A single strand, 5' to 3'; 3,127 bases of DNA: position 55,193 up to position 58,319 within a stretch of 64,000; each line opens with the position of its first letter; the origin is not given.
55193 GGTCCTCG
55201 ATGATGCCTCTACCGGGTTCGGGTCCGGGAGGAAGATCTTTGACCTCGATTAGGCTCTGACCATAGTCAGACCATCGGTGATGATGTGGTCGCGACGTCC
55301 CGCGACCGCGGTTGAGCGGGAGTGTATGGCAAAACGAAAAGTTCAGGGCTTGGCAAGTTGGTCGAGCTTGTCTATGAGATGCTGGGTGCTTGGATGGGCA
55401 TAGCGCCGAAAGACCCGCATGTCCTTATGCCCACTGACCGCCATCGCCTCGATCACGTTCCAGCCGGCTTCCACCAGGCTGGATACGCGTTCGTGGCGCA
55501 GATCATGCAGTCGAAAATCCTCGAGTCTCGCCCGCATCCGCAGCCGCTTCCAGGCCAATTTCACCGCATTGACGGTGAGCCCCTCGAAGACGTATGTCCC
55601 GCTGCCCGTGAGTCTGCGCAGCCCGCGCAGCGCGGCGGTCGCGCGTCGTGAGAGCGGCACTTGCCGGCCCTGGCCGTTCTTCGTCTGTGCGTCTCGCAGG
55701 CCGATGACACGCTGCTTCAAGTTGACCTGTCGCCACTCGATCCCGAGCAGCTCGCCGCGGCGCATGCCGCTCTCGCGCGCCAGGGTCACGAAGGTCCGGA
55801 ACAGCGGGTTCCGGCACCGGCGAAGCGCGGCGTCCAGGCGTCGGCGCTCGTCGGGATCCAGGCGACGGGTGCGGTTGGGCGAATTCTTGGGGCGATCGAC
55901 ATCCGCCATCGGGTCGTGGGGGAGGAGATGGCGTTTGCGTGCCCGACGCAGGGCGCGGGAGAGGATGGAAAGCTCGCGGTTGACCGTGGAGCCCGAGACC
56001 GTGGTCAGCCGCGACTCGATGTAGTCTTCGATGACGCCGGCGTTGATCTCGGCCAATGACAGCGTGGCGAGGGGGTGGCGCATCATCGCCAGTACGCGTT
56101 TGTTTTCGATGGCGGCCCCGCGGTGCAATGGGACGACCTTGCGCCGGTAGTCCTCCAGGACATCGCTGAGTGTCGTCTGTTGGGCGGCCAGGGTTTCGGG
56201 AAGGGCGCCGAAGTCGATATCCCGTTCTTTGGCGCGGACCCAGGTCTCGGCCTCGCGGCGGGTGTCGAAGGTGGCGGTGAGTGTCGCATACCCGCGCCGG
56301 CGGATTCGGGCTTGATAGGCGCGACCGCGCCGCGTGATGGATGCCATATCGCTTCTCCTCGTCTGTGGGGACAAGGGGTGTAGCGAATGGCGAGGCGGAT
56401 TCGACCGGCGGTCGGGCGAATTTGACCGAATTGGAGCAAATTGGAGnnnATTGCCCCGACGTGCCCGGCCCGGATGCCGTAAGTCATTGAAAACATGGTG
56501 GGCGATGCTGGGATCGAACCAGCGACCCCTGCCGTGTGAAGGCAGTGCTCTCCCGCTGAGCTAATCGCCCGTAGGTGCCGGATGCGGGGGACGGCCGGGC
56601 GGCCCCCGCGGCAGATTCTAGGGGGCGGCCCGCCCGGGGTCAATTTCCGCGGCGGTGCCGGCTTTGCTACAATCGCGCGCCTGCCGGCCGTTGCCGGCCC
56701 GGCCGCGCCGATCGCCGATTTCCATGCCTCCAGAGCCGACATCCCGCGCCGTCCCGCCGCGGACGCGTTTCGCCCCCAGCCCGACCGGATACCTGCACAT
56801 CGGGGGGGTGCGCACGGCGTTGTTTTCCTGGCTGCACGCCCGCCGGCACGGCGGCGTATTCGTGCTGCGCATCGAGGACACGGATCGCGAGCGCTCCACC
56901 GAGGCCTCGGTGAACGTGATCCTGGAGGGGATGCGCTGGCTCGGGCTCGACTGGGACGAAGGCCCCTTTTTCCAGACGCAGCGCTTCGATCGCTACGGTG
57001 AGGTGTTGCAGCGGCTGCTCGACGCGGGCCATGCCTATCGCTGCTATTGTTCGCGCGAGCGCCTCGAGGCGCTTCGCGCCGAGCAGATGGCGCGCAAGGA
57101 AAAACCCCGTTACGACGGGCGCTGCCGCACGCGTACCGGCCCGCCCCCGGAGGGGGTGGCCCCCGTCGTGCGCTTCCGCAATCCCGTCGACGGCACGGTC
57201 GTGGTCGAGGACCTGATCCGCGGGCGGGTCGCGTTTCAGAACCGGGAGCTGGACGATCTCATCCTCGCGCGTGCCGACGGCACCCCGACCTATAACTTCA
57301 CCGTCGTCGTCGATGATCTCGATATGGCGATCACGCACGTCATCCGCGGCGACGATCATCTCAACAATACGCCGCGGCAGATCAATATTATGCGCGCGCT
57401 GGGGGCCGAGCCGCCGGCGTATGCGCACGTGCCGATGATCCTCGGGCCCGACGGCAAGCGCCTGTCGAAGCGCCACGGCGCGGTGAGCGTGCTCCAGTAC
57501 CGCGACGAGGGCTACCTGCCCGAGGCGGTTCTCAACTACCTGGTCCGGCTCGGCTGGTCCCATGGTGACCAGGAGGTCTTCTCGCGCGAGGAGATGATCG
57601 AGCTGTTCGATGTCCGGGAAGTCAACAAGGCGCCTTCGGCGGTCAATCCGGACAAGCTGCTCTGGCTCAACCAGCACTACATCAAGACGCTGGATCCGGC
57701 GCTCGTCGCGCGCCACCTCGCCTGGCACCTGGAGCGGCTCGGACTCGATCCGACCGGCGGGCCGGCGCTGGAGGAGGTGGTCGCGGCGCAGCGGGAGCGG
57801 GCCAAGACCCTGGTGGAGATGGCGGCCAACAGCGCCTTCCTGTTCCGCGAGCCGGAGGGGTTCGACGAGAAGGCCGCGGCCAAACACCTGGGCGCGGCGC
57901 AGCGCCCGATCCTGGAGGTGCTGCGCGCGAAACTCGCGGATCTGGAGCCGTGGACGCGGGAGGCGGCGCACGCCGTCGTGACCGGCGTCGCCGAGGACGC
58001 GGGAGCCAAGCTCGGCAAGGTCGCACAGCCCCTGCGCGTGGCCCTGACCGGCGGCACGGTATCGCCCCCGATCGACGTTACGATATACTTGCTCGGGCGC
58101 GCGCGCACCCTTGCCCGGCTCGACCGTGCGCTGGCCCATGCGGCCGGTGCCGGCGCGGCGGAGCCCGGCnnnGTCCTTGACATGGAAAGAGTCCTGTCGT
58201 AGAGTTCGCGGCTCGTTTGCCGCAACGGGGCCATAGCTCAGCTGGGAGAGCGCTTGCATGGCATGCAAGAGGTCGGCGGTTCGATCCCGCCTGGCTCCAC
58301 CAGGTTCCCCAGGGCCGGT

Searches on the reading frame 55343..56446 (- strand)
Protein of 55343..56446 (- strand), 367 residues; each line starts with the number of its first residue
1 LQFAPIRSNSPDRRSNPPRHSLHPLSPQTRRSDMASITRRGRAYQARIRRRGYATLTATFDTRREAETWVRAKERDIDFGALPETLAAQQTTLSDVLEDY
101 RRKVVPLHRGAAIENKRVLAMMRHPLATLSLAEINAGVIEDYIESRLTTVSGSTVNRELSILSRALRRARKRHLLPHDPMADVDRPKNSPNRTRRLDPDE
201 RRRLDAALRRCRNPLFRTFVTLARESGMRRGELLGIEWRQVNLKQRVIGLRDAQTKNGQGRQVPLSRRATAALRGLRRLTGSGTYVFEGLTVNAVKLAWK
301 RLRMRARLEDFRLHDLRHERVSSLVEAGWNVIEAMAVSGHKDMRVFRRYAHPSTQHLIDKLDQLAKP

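Call 10: search_protein_families(library=pfam, proteins=[window:55343-56446:-], max_evalue=0.01)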
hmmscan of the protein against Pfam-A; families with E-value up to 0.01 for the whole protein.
window:55343-56446:- (367 aa): 1 family
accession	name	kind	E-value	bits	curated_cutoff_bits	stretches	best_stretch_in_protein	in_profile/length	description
PF00589.27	Phage_integrase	-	1.2e-24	87.5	27.1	1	195-356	2-172/172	Phage integrase family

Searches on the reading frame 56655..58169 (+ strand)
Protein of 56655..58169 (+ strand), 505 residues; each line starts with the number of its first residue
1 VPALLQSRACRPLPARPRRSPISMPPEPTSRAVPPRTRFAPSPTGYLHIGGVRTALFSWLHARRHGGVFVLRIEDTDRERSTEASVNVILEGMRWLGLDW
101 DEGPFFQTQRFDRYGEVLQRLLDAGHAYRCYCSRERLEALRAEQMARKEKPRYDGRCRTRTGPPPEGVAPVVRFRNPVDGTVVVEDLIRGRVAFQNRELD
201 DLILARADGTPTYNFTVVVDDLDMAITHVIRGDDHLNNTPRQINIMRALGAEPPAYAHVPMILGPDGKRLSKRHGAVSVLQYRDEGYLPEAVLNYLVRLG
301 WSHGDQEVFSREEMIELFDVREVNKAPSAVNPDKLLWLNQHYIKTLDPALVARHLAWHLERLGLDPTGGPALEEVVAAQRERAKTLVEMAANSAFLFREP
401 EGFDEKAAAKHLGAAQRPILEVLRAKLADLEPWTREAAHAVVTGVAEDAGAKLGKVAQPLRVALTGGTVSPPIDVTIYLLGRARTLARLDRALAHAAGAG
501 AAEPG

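Call 10: search_protein_families(library=pfam, proteins=[window:56655-58169:+], max_evalue=0.01)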
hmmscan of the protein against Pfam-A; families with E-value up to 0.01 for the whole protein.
window:56655-58169:+ (505 aa): 2 families
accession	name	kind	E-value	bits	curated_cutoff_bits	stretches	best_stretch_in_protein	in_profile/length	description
PF00749.27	tRNA-synt_1c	-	1.4e-103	346.6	23.4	1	36-337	3-314/314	tRNA synthetases class I (E and Q), catalytic domain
PF19269.4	Anticodon_2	-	1.8e-34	119.6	23.6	1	365-493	10-141/141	Anticodon binding domain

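Call 82: find_homologous_proteins(query=window:56724-58169:+, max_evalue=1e-100)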
Query window:56724-58169:+ (482 aa): 8000 proteins with E <= 1e-100 among 8000 candidates; the best 120 are listed.
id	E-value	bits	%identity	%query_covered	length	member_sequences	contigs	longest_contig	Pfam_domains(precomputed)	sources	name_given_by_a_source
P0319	0.0e+0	1096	100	100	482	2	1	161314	PF19269.5,PF00749.28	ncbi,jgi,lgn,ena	-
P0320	1.2e-274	930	86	98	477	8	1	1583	PF19269.5,PF00749.28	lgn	-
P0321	6.6e-273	924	85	97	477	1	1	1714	PF19269.5,PF00749.28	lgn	-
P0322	2.1e-269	912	85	98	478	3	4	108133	PF19269.5,PF00749.28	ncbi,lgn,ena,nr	ncbi:glutamate--tRNA ligase [bacterium BMS3Bbin12]|nr:glutamate--tRNA ligase [bacterium BMS3Bbin12] 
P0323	2.2e-245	833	78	97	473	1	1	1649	PF19269.5,PF00749.28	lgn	-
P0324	9.0e-243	825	78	96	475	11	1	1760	PF19269.5,PF00749.28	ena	-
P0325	1.1e-241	821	78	97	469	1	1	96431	PF19269.5,PF00749.28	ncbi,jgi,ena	-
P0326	1.4e-241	821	77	97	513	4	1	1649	PF19269.5,PF00749.28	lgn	-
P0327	3.4e-238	809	76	96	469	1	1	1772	PF19269.5,PF00749.28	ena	-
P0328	7.9e-235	798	75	97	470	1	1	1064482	PF19269.5,PF00749.28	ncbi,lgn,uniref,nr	ncbi:glutamate--tRNA ligase [Inmirania thermothiophila]|uniref:Glutamate--tRNA ligase n=1 Tax=Inmira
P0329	6.4e-234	795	76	95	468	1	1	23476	PF19269.5,PF00749.28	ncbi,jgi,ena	-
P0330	2.1e-233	794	75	95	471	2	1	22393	PF19269.5,PF00749.28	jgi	jgi:glutamyl-tRNA synthetase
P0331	3.0e-233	793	75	96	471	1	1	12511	PF19269.5,PF00749.28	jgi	jgi:glutamyl-tRNA synthetase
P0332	8.6e-233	792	75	96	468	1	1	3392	PF19269.5,PF00749.28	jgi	jgi:glutamyl-tRNA synthetase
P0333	1.8e-232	791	74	96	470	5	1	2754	PF19269.5,PF00749.28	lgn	-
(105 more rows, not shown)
